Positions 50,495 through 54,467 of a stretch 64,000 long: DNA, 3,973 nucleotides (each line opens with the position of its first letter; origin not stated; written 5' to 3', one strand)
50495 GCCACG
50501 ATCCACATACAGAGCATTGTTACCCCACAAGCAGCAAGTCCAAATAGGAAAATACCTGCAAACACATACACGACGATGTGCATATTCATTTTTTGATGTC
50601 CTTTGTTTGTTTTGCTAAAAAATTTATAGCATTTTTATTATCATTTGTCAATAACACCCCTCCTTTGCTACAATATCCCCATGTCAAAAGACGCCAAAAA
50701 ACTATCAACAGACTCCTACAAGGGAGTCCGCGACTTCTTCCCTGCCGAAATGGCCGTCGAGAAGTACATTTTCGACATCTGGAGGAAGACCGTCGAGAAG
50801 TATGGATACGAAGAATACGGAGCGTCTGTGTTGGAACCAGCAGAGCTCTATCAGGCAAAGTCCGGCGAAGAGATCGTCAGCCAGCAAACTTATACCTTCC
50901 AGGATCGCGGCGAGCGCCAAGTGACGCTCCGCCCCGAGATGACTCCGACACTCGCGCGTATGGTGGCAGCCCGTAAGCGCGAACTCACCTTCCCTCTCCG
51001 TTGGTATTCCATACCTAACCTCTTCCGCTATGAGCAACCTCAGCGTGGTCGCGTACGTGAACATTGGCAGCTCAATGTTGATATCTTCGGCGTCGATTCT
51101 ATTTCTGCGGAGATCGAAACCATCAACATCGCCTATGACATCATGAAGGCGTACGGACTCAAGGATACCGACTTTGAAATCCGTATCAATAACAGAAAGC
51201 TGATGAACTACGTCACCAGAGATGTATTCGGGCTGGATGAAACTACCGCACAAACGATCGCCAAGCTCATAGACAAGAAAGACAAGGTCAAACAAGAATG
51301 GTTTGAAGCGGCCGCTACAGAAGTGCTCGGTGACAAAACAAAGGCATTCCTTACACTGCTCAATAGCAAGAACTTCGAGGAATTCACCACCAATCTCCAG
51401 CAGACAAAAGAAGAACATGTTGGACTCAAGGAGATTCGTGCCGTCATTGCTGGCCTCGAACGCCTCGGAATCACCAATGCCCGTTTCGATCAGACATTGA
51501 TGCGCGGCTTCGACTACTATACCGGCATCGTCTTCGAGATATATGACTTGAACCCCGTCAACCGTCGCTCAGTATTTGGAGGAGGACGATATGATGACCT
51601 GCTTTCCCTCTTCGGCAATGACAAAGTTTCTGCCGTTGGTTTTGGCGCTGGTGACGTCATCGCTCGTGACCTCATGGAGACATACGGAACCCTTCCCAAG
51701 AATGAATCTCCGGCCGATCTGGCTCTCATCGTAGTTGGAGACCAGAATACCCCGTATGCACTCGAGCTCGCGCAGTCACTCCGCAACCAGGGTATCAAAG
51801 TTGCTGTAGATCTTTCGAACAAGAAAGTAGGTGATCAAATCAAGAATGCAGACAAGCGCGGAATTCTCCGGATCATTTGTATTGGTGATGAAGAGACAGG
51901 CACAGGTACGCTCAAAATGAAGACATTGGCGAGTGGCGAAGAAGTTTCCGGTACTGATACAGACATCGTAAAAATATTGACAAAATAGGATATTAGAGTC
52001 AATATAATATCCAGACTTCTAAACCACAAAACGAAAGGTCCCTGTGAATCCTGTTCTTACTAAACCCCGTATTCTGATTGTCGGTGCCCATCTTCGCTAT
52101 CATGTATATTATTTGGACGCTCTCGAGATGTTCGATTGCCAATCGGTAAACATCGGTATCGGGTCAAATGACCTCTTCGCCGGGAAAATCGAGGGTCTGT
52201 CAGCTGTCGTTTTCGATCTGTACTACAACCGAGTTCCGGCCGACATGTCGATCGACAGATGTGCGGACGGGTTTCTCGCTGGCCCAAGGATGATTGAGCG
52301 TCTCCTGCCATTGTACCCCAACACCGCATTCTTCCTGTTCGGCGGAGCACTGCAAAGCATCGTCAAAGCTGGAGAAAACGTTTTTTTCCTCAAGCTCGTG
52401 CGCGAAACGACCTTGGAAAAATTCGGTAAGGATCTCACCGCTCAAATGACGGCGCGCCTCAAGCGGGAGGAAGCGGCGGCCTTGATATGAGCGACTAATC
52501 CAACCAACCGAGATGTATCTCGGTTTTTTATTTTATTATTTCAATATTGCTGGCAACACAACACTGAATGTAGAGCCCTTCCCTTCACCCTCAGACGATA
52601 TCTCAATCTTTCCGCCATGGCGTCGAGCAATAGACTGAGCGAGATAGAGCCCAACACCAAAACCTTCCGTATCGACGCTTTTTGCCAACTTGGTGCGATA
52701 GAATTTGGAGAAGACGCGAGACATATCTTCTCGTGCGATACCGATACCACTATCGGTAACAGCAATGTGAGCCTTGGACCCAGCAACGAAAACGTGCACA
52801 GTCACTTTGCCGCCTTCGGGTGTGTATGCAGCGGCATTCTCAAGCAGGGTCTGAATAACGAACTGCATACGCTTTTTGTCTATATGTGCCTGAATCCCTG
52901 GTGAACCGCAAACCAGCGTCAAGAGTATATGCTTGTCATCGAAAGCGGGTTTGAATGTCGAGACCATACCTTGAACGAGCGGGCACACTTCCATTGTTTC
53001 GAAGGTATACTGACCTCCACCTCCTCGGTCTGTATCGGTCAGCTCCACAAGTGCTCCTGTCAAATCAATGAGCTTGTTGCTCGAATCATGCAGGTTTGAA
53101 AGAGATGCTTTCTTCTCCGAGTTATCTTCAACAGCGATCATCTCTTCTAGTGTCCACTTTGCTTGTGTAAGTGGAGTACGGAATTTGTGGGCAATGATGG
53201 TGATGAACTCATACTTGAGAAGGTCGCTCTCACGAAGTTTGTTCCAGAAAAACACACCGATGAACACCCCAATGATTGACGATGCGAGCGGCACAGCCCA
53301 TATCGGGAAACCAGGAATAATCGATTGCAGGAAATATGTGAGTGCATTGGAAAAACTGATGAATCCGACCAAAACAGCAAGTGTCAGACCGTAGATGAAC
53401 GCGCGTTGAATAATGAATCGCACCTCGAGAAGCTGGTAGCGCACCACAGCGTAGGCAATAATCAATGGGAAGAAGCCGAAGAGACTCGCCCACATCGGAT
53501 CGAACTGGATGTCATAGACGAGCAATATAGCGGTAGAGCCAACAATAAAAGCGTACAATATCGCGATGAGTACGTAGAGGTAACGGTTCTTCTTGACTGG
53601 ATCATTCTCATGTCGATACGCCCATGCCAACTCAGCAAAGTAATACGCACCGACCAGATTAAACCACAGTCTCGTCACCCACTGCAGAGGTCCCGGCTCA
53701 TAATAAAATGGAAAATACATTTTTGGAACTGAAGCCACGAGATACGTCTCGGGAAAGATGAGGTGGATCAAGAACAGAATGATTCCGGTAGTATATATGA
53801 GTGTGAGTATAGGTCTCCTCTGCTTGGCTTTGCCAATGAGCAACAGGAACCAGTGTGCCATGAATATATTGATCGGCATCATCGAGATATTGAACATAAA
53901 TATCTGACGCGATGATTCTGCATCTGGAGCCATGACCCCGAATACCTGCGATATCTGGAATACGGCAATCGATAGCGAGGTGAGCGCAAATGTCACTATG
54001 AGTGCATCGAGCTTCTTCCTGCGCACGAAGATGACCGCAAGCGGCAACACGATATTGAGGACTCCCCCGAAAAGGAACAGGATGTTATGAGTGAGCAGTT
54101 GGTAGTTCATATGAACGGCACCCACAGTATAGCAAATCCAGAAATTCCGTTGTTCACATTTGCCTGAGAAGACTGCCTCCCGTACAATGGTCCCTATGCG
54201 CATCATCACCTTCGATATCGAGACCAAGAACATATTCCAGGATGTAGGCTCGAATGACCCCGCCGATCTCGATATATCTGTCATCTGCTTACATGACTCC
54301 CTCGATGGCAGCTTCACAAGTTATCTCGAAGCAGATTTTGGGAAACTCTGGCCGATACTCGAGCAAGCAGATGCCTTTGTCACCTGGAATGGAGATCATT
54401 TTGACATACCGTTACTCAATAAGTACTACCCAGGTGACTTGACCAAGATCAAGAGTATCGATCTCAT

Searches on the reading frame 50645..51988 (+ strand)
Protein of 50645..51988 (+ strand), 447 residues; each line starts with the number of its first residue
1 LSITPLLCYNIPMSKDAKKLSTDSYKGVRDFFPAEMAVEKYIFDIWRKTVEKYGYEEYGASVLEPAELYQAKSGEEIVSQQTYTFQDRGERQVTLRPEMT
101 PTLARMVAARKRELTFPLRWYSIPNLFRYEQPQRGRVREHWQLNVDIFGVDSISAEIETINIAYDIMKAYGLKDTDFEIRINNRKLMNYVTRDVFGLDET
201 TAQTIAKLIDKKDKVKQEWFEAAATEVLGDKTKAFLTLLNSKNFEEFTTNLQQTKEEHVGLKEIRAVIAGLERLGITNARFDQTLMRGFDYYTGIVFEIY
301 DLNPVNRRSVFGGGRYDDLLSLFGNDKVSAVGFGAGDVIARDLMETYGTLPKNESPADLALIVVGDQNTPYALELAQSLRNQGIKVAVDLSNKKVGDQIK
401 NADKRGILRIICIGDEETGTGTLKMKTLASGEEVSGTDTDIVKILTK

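Call 51: search_protein_families(library=pfam, proteins=[window:50645-51988:+], max_evalue=0.00001)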
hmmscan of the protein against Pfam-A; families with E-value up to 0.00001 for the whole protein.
window:50645-51988:+ (447 aa): 3 families
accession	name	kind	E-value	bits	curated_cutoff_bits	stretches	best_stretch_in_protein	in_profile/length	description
PF13393.11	tRNA-synt_His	-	1.1e-46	159.9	25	1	27-333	1-301/308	Histidyl-tRNA synthetase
PF03129.25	HGTP_anticodon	-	4.4e-16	59.3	21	1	360-446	3-92/94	Anticodon binding domain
PF00587.30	tRNA-synt_2b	-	2.2e-09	38.1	29.3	1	83-184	1-106/179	tRNA synthetase class II core domain (G, H, P, S and T)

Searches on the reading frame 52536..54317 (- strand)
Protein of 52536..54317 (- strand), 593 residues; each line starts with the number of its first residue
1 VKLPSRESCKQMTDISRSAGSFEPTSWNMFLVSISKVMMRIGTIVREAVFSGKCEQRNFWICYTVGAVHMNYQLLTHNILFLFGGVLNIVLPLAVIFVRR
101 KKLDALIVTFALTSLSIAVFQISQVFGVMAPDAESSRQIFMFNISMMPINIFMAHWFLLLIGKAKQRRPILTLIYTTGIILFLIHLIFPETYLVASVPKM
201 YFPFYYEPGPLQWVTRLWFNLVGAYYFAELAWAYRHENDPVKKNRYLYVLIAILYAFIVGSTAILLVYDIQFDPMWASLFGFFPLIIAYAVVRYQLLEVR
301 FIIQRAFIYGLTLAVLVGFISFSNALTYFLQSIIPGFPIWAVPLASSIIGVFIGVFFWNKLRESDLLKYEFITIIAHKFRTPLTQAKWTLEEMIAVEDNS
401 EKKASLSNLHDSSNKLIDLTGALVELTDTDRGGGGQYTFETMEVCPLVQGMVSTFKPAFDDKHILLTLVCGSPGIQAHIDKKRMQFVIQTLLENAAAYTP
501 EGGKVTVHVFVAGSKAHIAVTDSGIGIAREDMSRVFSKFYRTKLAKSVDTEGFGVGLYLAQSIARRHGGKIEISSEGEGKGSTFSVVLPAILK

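Call 51: search_protein_families(library=pfam, proteins=[window:52536-54317:-], max_evalue=0.00001)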
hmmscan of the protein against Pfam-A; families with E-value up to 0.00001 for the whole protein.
window:52536-54317:- (593 aa): 1 family
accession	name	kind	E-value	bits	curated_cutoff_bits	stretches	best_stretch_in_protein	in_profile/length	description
PF02518.31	HATPase_c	-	4.2e-24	85.6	26.4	1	480-589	2-108/111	Histidine kinase-, DNA gyrase B-, and HSP90-like ATPase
